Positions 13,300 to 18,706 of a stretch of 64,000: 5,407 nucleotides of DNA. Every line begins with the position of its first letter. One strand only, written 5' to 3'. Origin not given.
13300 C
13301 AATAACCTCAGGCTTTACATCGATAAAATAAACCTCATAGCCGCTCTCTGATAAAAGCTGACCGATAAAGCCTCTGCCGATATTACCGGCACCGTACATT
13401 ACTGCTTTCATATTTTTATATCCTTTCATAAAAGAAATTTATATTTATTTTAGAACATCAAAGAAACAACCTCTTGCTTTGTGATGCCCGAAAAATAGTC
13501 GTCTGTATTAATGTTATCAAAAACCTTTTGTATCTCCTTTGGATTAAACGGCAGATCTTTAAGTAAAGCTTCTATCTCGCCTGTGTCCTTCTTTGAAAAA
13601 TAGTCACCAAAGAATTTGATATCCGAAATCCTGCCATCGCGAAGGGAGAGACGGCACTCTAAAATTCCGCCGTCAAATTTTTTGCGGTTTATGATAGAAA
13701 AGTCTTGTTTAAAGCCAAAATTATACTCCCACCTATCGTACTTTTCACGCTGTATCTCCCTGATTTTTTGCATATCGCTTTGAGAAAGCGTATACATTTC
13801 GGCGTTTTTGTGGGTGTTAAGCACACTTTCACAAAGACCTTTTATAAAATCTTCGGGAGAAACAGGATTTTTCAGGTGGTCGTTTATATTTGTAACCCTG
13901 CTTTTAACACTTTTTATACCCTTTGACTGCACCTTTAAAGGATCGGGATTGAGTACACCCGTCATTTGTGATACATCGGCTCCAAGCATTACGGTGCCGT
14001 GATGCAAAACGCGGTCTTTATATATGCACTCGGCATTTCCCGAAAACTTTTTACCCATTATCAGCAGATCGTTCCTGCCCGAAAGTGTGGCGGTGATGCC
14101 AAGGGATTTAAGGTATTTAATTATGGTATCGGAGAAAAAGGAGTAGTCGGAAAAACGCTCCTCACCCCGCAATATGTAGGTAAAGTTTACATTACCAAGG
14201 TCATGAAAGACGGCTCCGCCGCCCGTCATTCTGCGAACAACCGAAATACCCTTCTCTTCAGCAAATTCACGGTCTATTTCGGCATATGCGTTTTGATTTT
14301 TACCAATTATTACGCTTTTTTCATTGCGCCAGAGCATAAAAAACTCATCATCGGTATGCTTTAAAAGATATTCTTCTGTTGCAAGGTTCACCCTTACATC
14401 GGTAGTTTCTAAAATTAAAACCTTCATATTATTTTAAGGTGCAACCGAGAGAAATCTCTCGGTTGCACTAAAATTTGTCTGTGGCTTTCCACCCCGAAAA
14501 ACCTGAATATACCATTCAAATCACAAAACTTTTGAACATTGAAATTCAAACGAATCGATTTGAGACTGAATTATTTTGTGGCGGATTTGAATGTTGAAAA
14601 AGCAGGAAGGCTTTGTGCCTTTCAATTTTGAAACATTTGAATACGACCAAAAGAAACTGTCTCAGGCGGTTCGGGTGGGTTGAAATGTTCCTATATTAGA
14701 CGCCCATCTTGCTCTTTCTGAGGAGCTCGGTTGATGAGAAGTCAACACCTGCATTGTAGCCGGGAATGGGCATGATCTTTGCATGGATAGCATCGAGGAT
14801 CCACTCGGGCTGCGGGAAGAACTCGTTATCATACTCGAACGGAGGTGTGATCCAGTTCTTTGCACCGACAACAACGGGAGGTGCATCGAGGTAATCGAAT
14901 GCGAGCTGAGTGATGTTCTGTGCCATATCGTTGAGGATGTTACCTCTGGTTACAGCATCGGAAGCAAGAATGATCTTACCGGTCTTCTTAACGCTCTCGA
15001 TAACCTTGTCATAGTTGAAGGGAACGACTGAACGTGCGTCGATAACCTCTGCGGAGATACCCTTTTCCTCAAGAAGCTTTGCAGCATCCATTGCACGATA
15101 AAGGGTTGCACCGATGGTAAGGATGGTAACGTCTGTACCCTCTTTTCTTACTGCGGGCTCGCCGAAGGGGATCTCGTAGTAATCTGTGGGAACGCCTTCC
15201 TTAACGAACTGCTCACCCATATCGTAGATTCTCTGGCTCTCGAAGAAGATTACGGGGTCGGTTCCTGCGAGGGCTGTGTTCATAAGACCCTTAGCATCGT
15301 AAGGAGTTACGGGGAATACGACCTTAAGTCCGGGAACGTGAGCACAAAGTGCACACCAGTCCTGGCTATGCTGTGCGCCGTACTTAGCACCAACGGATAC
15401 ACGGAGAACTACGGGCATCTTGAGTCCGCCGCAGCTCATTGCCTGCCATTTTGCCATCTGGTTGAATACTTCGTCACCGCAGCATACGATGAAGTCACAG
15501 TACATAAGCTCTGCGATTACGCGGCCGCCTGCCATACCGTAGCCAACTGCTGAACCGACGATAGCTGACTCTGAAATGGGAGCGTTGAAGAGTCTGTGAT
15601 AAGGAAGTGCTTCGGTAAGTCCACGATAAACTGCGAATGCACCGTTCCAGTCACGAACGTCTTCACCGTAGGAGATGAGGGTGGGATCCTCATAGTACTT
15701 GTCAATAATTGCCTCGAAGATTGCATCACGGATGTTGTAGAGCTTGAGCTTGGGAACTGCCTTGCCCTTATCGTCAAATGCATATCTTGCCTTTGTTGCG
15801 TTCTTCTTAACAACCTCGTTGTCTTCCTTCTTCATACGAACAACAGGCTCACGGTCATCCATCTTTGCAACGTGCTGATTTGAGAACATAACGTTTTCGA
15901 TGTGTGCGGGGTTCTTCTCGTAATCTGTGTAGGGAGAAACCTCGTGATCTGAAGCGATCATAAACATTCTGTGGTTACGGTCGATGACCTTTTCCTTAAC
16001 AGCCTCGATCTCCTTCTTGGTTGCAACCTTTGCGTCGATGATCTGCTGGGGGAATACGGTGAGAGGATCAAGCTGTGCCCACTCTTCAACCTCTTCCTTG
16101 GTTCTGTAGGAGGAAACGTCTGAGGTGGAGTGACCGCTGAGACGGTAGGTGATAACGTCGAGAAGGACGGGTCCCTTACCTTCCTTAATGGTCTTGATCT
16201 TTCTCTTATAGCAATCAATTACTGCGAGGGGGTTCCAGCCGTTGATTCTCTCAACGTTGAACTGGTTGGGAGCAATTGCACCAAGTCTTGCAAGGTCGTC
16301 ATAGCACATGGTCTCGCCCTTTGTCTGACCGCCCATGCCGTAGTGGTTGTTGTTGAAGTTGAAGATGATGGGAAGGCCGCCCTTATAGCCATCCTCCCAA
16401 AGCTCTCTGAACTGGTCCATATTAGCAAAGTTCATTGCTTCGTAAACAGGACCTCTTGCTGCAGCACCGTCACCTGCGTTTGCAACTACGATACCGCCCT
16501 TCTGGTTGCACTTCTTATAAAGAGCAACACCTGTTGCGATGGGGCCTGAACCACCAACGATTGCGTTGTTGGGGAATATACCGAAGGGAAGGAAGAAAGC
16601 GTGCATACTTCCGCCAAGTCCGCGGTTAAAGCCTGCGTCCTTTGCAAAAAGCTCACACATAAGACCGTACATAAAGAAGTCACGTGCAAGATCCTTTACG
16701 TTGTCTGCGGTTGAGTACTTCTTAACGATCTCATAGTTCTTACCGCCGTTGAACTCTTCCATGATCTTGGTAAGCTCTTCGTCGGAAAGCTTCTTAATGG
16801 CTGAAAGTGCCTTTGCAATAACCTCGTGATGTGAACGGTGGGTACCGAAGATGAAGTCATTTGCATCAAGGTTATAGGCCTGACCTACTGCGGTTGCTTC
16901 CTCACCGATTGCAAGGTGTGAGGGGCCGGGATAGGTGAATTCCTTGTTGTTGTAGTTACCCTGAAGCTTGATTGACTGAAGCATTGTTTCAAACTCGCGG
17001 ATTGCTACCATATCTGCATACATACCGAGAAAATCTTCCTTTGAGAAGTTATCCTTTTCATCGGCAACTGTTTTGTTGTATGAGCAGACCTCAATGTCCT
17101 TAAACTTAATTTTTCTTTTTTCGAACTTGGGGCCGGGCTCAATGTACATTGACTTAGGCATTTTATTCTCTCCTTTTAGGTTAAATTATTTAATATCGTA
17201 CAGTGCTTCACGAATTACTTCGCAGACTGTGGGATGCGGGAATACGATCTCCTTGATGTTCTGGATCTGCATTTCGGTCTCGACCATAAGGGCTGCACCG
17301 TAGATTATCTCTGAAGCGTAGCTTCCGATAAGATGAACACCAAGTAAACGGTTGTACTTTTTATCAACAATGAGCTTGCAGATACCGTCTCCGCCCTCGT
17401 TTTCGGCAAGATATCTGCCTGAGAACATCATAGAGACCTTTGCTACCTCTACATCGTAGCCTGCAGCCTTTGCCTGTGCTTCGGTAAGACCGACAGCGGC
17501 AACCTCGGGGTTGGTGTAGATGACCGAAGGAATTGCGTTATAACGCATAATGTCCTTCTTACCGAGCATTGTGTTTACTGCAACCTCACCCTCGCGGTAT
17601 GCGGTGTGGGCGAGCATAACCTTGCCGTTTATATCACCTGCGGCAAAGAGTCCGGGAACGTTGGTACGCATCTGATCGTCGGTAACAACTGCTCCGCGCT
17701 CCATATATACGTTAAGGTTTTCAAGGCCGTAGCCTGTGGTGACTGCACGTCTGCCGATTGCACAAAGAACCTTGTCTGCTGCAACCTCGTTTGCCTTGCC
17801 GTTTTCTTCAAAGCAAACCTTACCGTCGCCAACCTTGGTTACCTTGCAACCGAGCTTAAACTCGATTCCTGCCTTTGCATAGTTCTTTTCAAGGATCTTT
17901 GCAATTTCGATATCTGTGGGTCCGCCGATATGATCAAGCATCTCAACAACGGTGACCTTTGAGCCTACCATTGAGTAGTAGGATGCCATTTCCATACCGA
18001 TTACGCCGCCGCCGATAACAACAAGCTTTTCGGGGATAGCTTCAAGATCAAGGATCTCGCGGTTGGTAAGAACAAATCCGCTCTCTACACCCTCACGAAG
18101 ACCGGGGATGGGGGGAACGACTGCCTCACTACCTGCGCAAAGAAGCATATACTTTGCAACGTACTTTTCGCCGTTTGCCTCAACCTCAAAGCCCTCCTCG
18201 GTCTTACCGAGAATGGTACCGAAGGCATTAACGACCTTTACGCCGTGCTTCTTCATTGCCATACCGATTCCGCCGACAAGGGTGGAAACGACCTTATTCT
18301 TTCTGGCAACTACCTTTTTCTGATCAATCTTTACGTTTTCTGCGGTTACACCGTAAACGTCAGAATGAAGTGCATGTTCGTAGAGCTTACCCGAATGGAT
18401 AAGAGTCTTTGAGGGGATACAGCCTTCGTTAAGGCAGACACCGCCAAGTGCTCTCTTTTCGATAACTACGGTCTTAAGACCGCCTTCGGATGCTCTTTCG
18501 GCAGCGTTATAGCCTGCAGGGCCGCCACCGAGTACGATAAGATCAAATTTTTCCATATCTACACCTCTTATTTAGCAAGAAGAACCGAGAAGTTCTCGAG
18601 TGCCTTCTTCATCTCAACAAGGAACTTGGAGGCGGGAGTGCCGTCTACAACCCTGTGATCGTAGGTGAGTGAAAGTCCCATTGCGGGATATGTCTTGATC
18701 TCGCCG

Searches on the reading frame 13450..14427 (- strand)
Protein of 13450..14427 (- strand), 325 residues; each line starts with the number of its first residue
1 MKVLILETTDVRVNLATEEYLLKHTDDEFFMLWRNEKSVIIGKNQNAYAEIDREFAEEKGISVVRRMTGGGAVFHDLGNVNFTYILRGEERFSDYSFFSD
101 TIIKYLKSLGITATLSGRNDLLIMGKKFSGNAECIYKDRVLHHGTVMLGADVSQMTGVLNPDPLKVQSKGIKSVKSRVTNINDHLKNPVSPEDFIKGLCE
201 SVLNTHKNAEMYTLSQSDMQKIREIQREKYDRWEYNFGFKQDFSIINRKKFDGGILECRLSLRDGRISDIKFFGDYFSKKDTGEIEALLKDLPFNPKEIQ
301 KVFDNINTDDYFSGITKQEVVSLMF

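Call 45: search_protein_families(library=pfam, proteins=[window:13450-14427:-], max_evalue=0.00001)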
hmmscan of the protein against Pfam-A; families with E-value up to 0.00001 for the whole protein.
window:13450-14427:- (325 aa): 3 families
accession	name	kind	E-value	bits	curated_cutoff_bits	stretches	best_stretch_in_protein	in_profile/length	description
PF21948.1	LplA-B_cat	-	7.3e-64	215.9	27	1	10-200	1-197/200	Lipoyl protein ligase A/B catalytic domain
PF10437.14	Lip_prot_lig_C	-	1e-22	80.3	24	1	242-323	3-84/85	Bacterial lipoate protein ligase C-terminus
PF03099.24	BPL_LplA_LipB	-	1.9e-07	31.5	21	1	45-151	10-133/133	Biotin/lipoate A/B protein ligase family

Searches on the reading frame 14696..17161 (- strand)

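Call 45: search_protein_families(library=pfam, proteins=[window:14696-17161:-], max_evalue=0.00001)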
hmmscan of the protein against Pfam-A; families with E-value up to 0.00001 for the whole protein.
window:14696-17161:- (821 aa): 3 families
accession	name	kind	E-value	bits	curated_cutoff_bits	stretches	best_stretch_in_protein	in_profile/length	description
PF00676.26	E1_dh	-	3.8e-45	154.6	22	1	132-395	36-283/300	Dehydrogenase E1 component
PF02779.29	Transket_pyr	-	7.8e-30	104.2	27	1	476-646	4-172/174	Transketolase, pyrimidine binding domain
PF02780.25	Transketolase_C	-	1.2e-26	93.5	25.9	1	670-785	4-121/124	Transketolase, C-terminal domain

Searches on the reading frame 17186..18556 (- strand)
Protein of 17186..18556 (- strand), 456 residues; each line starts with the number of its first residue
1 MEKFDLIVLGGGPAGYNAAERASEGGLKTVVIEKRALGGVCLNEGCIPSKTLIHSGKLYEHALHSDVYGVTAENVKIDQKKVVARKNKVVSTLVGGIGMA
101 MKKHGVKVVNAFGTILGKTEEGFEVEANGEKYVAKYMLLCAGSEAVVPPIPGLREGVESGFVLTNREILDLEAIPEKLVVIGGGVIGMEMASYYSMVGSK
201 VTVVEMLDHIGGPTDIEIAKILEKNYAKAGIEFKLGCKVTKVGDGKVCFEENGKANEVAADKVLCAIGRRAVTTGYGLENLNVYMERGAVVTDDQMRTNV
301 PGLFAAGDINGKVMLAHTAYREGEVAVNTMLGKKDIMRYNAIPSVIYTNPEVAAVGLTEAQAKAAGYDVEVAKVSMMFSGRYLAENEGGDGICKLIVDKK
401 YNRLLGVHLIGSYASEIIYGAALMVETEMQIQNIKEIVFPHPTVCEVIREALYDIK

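Call 46: search_protein_families(library=pfam, proteins=[window:17186-18556:-], max_evalue=0.00001)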
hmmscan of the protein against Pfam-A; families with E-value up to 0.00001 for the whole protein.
window:17186-18556:- (456 aa): 9 families
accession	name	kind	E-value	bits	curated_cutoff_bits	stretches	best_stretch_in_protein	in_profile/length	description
PF07992.20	Pyr_redox_2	-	1.1e-67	229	26.1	1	4-323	1-291/291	Pyridine nucleotide-disulphide oxidoreductase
PF02852.28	Pyr_redox_dim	-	4.7e-31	107.7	25.3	1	342-451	1-109/110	Pyridine nucleotide-disulphide oxidoreductase, dimerisation domain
PF00070.33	Pyr_redox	-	4.8e-20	72.3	22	1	177-243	1-67/82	Pyridine nucleotide-disulphide oxidoreductase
PF13738.12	Pyr_redox_3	-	9.5e-14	51.8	30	1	118-307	109-305/305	Pyridine nucleotide-disulphide oxidoreductase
PF13450.12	NAD_binding_8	-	1.3e-09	38.7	21.9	0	180-212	1-33/68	NAD(P)-binding Rossmann-like domain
PF01134.28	GIDA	-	7.5e-09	35.6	22.1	0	5-64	1-58/391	Glucose inhibited division protein A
PF12831.13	FAD_oxidored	-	8.9e-08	32.3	27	1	5-51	1-48/416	FAD dependent oxidoreductase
PF03486.20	HI0933_like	-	1.3e-07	31.7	50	0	5-35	2-32/244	HI0933-like protein Rossmann domain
PF00890.30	FAD_binding_2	-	1.4e-07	31.5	20.4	0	5-36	1-32/414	FAD binding domain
